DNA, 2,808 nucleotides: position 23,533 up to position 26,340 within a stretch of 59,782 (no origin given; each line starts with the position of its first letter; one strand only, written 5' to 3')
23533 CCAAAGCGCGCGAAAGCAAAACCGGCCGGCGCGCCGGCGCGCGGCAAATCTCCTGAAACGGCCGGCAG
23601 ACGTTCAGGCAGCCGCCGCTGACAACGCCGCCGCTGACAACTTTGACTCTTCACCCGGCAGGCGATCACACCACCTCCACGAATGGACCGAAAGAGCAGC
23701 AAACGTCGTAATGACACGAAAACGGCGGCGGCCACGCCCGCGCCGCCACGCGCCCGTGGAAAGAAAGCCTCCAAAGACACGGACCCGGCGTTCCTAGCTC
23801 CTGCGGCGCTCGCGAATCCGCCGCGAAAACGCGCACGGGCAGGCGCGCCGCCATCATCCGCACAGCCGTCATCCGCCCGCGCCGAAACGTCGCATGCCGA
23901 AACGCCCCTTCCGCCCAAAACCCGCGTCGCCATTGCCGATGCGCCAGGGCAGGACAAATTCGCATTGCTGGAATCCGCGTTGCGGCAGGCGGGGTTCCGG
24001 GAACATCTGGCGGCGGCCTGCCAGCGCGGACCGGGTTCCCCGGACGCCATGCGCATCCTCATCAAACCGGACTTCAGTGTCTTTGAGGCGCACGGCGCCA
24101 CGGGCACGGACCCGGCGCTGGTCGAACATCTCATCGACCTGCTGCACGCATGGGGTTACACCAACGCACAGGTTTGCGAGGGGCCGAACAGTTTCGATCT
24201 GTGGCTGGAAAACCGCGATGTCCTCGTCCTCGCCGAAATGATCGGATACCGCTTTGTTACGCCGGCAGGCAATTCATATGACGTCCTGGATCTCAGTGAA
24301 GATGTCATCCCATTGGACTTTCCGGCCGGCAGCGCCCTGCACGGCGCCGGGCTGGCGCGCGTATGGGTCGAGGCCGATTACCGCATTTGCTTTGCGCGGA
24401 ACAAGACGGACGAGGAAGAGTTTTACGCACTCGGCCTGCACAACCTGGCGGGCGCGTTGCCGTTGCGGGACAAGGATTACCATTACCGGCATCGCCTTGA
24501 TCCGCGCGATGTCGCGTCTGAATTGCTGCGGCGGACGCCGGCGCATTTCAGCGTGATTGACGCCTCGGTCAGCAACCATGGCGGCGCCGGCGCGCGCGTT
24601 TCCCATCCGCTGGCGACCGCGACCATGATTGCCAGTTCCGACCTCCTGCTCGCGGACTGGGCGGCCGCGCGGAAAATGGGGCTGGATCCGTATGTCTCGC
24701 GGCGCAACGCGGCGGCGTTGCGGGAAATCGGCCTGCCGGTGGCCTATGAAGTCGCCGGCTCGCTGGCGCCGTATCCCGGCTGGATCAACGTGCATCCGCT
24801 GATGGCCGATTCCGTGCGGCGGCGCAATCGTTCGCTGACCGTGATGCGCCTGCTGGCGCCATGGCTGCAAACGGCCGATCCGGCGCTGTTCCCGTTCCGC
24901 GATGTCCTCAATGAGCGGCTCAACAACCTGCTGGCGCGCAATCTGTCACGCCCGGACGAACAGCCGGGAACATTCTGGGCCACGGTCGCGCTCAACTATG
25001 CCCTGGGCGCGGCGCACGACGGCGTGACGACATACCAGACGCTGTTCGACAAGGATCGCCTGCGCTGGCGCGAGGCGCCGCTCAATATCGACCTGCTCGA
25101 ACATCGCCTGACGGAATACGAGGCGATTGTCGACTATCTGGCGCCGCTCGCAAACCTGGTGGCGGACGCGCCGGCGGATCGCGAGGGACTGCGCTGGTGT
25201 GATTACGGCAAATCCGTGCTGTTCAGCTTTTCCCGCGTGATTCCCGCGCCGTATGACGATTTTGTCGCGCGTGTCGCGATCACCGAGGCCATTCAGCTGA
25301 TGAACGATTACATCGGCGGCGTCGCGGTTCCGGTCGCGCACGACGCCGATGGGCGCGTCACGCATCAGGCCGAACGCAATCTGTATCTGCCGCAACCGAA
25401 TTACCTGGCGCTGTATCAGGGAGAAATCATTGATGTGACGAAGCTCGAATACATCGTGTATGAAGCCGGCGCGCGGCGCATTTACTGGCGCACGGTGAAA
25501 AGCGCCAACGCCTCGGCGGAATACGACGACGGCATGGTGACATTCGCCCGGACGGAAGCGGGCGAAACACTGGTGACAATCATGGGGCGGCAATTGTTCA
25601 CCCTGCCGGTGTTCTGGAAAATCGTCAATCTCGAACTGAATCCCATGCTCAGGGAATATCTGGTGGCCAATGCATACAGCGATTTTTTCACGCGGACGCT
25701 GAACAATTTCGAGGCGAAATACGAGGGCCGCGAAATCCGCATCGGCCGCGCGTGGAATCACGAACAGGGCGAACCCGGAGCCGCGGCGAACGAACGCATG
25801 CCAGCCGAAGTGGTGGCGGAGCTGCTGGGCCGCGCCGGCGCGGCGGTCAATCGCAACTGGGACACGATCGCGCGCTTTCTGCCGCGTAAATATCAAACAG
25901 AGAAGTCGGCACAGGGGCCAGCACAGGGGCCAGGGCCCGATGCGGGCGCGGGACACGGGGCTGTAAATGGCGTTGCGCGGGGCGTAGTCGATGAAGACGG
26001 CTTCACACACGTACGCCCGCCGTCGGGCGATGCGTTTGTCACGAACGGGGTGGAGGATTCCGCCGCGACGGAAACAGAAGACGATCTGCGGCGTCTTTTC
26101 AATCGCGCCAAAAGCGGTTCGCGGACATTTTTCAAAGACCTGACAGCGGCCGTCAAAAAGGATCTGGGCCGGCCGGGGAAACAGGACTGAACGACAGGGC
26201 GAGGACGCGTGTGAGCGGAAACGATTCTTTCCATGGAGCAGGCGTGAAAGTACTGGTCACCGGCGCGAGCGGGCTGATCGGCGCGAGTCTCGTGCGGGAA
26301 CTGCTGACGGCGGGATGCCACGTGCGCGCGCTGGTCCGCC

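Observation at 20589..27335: Co-directional operon-like cluster of cytoplasmic orphan proteins (A-E) plus an SDR: candidate undescribed intracellular assembly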

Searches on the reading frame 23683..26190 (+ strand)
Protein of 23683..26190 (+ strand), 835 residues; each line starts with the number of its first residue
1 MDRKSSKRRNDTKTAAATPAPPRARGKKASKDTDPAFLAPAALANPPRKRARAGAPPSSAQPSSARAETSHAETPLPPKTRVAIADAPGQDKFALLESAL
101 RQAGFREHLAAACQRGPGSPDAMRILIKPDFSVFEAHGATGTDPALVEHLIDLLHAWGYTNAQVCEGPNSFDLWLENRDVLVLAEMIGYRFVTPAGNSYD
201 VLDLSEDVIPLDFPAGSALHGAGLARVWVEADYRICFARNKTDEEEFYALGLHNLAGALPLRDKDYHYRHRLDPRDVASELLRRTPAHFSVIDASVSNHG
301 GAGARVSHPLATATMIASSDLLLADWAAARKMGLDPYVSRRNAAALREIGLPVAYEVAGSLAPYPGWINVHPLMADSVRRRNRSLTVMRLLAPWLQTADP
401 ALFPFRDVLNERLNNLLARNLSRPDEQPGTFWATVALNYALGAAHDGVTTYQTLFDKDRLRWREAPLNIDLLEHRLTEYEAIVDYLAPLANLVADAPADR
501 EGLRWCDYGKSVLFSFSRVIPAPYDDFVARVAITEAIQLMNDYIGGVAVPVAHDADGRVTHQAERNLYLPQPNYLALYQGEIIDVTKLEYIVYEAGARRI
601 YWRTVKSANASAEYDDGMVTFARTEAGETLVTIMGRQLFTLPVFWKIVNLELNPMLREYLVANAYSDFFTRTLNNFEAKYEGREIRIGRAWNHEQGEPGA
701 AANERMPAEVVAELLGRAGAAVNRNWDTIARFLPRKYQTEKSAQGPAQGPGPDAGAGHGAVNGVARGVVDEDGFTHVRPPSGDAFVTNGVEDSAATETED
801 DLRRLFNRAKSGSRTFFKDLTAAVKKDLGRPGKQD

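Call 3: search_protein_families(library=pfam, proteins=[window:23683-26190:+], max_evalue=1)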
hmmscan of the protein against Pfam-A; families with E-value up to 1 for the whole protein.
window:23683-26190:+ (835 aa): 1 family
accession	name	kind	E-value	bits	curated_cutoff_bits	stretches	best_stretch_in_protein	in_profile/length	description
PF04015.17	DUF362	-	1.6e-16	61.4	24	1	125-330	1-200/200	Domain of unknown function (DUF362)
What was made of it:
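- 23683..26190 (+): E: an 835-aa protein. Residues 1-73 are a disordered basic tail. Residues 80-360 are a DUF362/LarA-like domain. Residues 372-494 are helical. Residues 504-681 are a START/helix-grip-like domain. A disordered linker carrying a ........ motif follows. Residues 796-827 form a conserved terminal helix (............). Call 3 gives the DUF362 hit.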

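Call 4: search_protein_families(library=ncbifam, proteins=[window:23683-26190:+], max_evalue=1)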
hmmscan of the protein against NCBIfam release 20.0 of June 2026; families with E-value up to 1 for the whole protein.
window:23683-26190:+ (835 aa): 0 families

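Call 6: find_encoding_contigs(protein=window:23683-26190:+, flank=10000, max_places=6)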
Protein window:23683-26190:+ (835 aa): no gene with exactly this product is on record in the collection.

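Call 7: search_solved_structures(query=window:23683-26190:+, max_evalue=1)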
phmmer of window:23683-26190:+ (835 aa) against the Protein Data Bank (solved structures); distinct sequences matched with E-value up to 1: 1.
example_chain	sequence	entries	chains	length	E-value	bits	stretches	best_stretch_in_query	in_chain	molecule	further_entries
3sno_A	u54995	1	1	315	0.098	14.2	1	311-389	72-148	Hypothetical aminotransferase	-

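Call 8: find_homologous_proteins(query=window:23683-26190:+, max_evalue=0.001)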
Query window:23683-26190:+ (835 aa): 307 proteins with E <= 0.001 among 8000 candidates; the best 120 are listed.
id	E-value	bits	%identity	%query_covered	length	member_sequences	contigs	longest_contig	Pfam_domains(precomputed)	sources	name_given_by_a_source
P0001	0.0e+0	1908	100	100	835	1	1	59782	PF04015.18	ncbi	ncbi:MAG: DUF362 domain-containing protein [Blastocatellia bacterium]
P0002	0.0e+0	1104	63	95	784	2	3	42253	PF04015.18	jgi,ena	jgi:uncharacterized protein (DUF362 family)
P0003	1.7e-275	935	57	92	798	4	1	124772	PF04015.18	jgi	jgi:uncharacterized protein (DUF362 family)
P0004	5.6e-275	933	55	93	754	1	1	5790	PF04015.18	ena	-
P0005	4.0e-272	924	58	90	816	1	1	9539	PF04015.18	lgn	-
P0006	1.5e-271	922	53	99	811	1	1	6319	PF04015.18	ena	-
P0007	2.4e-271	921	54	98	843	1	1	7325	PF04015.18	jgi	jgi:uncharacterized protein (DUF362 family)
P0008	6.0e-269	913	56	89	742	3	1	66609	PF04015.18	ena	-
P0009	7.3e-264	896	54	90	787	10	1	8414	PF04015.18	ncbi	-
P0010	1.7e-261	888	55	91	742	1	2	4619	PF04015.18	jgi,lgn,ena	-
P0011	9.3e-261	886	55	90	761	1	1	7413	PF04015.18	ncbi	-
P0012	5.5e-260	883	56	89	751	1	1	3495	PF04015.18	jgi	jgi:uncharacterized protein (DUF362 family)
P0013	1.0e-258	879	55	84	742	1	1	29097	PF04015.18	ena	-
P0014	3.2e-253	861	51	94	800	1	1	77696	PF04015.18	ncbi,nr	ncbi:DUF362 domain-containing protein [Chloroflexi bacterium TSY]|nr:DUF362 domain-containing protei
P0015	2.7e-251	855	51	91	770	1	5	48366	PF04015.18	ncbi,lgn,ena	-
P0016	5.3e-249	847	51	94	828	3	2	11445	PF04015.18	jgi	jgi:uncharacterized protein (DUF362 family)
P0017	1.2e-248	846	54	84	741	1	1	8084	PF04015.18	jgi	jgi:uncharacterized protein (DUF362 family)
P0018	1.3e-247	843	51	90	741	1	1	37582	PF04015.18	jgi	jgi:uncharacterized protein (DUF362 family)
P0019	3.5e-239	815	57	80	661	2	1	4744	PF04015.18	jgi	jgi:uncharacterized protein (DUF362 family)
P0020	2.2e-238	812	56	80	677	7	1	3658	PF04015.18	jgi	jgi:hypothetical protein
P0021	1.3e-231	790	48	90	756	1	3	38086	PF04015.18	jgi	jgi:uncharacterized protein (DUF362 family)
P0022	2.8e-231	788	49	90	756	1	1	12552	PF04015.18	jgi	jgi:uncharacterized protein (DUF362 family)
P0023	6.8e-229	781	51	91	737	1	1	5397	PF04015.18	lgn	-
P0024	7.5e-229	780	49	90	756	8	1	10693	PF04015.18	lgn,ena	-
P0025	1.4e-228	780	49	91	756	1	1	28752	PF04015.18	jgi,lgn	jgi:uncharacterized protein (DUF362 family)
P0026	6.4e-228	777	49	92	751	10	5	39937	PF04015.18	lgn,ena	-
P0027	4.3e-227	775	48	90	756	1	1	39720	PF04015.18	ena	-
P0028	3.0e-226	772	48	90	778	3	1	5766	PF04015.18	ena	-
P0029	6.3e-226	771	46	92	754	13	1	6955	PF04015.18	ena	-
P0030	1.0e-225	770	49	90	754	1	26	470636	PF04015.18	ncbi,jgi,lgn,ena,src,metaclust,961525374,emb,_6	jgi:uncharacterized protein (DUF362 family)|metaclust:\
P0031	6.9e-225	767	49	90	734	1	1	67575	PF04015.18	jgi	jgi:uncharacterized protein (DUF362 family)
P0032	1.6e-224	766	48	90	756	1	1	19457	PF04015.18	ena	-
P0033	8.5e-224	764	47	90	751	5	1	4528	PF04015.18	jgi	jgi:uncharacterized protein (DUF362 family)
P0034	8.8e-224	764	53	81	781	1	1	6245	PF04015.18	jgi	jgi:uncharacterized protein (DUF362 family)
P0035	1.0e-223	763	46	99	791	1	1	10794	PF04015.18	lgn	-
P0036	4.6e-223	761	46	93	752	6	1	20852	PF04015.18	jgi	jgi:uncharacterized protein (DUF362 family)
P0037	4.2e-222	758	47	90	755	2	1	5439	PF04015.18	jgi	jgi:uncharacterized protein (DUF362 family)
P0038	4.9e-221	755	49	92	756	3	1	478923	PF04015.18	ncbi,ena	-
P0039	5.2e-220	751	53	83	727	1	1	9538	PF04015.18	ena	-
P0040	6.5e-220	751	47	90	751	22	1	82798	PF04015.18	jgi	jgi:uncharacterized protein (DUF362 family)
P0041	1.4e-219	750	46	99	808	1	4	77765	PF04015.18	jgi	-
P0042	1.7e-219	750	50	91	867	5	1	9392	PF04015.18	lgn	-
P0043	1.7e-219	749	47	99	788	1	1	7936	PF04015.18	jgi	jgi:uncharacterized protein (DUF362 family)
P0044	2.5e-219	749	48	93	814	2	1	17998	PF04015.18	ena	-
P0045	4.0e-219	748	47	91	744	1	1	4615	PF04015.18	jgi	jgi:uncharacterized protein (DUF362 family)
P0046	1.9e-216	739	48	89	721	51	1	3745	PF04015.18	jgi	-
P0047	4.2e-216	738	47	94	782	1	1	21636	PF04015.18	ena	-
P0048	4.3e-215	735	45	98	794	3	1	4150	PF04015.18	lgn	-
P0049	4.9e-215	735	46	91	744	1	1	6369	PF04015.18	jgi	jgi:uncharacterized protein (DUF362 family)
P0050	3.7e-214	732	45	94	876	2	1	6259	PF04015.18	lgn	-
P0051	5.9e-214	731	49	89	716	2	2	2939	PF04015.18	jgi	jgi:uncharacterized protein (DUF362 family)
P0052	9.1e-214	731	50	77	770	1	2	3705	PF04015.18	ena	-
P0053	2.4e-213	729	50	77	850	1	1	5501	PF04015.18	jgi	jgi:uncharacterized protein (DUF362 family)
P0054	4.0e-213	728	52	75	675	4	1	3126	PF04015.18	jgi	jgi:uncharacterized protein (DUF362 family)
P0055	6.2e-213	728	48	87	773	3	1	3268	PF04015.18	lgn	-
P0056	1.6e-212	726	50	76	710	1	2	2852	PF04015.18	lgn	-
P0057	5.3e-212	725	44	99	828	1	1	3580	PF04015.18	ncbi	-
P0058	6.8e-212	724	53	75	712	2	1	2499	PF04015.18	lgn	-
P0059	1.1e-211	724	46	90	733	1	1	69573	PF04015.18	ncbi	ncbi:MAG: DUF362 domain-containing protein [Chthoniobacterales bacterium]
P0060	1.6e-211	723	47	97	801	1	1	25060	PF04015.18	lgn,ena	-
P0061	6.1e-211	721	45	98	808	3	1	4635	PF04015.18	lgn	-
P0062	2.3e-210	719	49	91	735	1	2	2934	PF04015.18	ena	-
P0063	7.6e-209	714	47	91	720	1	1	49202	PF04015.18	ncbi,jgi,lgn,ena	-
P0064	2.3e-208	713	48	90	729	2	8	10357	PF04015.18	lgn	-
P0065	8.3e-208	711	52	76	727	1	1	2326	PF04015.18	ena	-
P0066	8.5e-208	711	44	99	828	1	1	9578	PF04015.18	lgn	-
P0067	1.9e-207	710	47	91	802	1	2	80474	PF04015.18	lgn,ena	-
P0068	1.9e-207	710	49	90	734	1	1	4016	PF04015.18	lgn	-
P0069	3.1e-207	709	46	91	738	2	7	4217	PF04015.18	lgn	-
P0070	7.7e-207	708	50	78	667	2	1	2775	PF04015.18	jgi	jgi:uncharacterized protein (DUF362 family)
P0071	9.5e-207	707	44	96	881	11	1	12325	PF04015.18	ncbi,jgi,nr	ncbi:MAG: DUF362 domain-containing protein [Nitrospirota bacterium]|nr:DUF362 domain-containing prot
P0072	1.5e-206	707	46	94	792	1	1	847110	PF04015.18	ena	-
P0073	1.6e-206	707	48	94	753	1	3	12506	PF04015.18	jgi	jgi:uncharacterized protein (DUF362 family)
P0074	1.7e-206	707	49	84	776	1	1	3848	PF04015.18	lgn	-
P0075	2.3e-206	706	43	98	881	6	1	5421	PF04015.18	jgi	jgi:uncharacterized protein (DUF362 family)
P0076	2.7e-206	706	48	89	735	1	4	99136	PF04015.18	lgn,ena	-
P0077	1.2e-205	704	46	92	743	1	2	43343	PF04015.18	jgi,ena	-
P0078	3.4e-205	702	49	79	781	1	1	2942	PF04015.18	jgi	jgi:uncharacterized protein (DUF362 family)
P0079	4.9e-205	702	44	97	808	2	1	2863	PF04015.18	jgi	-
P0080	6.6e-205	701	50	79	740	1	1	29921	PF04015.18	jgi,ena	-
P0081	6.8e-205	701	53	75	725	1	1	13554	PF04015.18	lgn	-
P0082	8.3e-205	701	44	98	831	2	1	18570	PF04015.18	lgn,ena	-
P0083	9.0e-205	701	50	75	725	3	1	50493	PF04015.18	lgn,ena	-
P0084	1.0e-204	701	46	91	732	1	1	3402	PF04015.18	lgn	-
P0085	1.4e-204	700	46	89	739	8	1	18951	PF04015.18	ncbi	-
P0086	2.0e-204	700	46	94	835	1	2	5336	PF04015.18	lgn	-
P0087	3.4e-204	699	54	73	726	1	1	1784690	PF04015.18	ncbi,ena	-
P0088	8.8e-204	698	44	100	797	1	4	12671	PF04015.18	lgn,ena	-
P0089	3.5e-203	696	43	99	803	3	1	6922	PF04015.18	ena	-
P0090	4.5e-203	695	41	99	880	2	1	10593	PF04015.18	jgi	-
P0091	5.3e-203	695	46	90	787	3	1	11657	PF04015.18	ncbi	-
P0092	5.9e-203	695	47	90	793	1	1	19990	PF04015.18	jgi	-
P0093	2.1e-202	693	45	91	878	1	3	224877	PF04015.18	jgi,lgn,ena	-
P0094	3.2e-202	692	52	77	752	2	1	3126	PF04015.18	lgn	-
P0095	1.1e-201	691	51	77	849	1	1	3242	PF04015.18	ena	-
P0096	3.1e-201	689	53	76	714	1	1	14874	PF04015.18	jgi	jgi:uncharacterized protein (DUF362 family)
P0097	3.3e-201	689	53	77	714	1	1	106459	PF04015.18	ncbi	-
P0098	3.6e-201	689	44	98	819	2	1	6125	PF04015.18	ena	-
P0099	3.8e-201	689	44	98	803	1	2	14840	PF04015.18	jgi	jgi:uncharacterized protein (DUF362 family)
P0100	8.1e-201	688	45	92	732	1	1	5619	PF04015.18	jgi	jgi:uncharacterized protein (DUF362 family)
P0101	1.7e-200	687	51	82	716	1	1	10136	PF04015.18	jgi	-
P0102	2.0e-200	686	49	83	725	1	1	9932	PF04015.18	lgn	-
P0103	2.6e-200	686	44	92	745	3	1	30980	PF04015.18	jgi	jgi:uncharacterized protein (DUF362 family)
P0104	1.9e-199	683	44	95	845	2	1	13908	PF04015.18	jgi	jgi:uncharacterized protein (DUF362 family)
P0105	2.7e-199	683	43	99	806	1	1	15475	PF04015.18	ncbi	-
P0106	1.1e-198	681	45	89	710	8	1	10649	PF04015.18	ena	-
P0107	3.2e-198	679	48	81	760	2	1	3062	PF04015.18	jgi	jgi:uncharacterized protein (DUF362 family)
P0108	3.9e-197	676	49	76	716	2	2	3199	PF04015.18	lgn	-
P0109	2.1e-196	673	50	83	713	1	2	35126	PF04015.18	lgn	-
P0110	2.3e-196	673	50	72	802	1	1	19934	PF04015.18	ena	-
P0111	9.0e-196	671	46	90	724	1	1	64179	PF04015.18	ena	-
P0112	1.0e-195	671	48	78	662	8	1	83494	PF04015.18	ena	-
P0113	1.6e-195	670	43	94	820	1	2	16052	PF04015.18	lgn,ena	-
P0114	2.7e-195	669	46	90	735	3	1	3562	PF04015.18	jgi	jgi:uncharacterized protein (DUF362 family)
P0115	4.8e-195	669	44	92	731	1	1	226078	PF04015.18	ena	-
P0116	1.1e-194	667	46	91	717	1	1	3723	PF04015.18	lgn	-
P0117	1.1e-193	664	46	90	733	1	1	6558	PF04015.18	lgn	-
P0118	3.6e-193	662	48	78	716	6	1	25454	PF04015.18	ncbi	-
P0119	5.7e-193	662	48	75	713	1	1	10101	PF04015.18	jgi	jgi:uncharacterized protein (DUF362 family)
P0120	6.2e-193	662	44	93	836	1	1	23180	PF04015.18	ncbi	-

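Call 9: find_encoding_contigs(protein=P0001, flank=10000, max_places=2)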
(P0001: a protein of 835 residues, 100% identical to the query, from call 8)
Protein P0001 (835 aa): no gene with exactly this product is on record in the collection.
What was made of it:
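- Tried and rejected: Exact-sequence look-up of the window's E in the contig index returned nothing on record (calls 6, 9).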

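Call 10: find_encoding_contigs(protein=P0030, flank=10000, max_places=3)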
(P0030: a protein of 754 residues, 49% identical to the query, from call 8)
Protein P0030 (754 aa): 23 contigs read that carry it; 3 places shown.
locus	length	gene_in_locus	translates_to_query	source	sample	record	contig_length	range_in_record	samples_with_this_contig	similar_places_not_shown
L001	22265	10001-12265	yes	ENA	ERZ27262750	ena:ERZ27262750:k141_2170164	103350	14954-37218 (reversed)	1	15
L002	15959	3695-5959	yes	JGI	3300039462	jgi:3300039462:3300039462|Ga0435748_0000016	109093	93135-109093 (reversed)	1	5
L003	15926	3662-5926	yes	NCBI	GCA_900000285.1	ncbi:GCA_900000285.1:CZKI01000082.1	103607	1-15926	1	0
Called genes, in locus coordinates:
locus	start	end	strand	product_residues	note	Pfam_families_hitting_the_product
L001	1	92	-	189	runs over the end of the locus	PF00160:Pro_isomerase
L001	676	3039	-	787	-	-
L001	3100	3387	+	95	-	-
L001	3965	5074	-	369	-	PF01548:DEDD_Tnp_IS110, PF02371:Transposase_20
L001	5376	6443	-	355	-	PF02371:Transposase_20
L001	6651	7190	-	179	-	PF01569:PAP2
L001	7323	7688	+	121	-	-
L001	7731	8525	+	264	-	-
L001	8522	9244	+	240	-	-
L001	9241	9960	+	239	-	-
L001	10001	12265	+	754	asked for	PF04015:DUF362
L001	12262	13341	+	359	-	PF01073:3Beta_HSD, PF01370:Epimerase, PF02719:Polysacc_synt_2 (weak), PF04321:RmlD_sub_bind (weak), PF05368:NmrA, PF07993:NAD_binding_4 (faint), PF13460:NAD_binding_10, PF16363:GDP_Man_Dehyd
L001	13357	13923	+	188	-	-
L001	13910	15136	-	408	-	-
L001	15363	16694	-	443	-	PF03092:BT1 (weak), PF07690:MFS_1, PF13347:MFS_2, PF07690:MFS_1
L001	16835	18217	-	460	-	PF09913:DUF2142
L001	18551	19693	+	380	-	PF00067:p450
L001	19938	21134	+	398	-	PF03062:MBOAT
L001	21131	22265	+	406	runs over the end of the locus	-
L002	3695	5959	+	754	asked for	PF04015:DUF362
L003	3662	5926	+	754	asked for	PF04015:DUF362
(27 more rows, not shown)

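Call 11: find_encoding_contigs(protein=P0087, flank=10000, max_places=2)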
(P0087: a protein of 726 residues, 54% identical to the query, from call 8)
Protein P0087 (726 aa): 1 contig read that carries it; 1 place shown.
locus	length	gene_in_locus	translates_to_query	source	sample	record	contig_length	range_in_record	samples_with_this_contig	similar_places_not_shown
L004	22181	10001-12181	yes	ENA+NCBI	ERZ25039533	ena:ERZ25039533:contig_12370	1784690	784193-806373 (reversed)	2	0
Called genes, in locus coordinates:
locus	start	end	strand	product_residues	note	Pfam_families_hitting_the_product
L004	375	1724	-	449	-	PF00202:Aminotran_3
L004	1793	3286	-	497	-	PF07364:DUF1485, PF07171:MlrC_C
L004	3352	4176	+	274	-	PF13489:Methyltransf_23, PF01209:Ubie_methyltran, PF02353:CMAS (weak), PF08241:Methyltransf_11, PF08242:Methyltransf_12, PF13649:Methyltransf_25, PF13847:Methyltransf_31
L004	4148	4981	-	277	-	PF00753:Lactamase_B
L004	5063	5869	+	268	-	-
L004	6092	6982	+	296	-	PF23678:YqhI, PF01738:DLH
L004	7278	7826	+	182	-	-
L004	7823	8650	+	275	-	-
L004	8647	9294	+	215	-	-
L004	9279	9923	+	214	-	-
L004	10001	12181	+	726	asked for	PF04015:DUF362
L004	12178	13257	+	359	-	PF01073:3Beta_HSD, PF01118:Semialdhyde_dh (weak), PF01370:Epimerase, PF02719:Polysacc_synt_2 (weak), PF05368:NmrA, PF07993:NAD_binding_4 (faint), PF13460:NAD_binding_10, PF16363:GDP_Man_Dehyd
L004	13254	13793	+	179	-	-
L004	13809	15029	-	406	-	-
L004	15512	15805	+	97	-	-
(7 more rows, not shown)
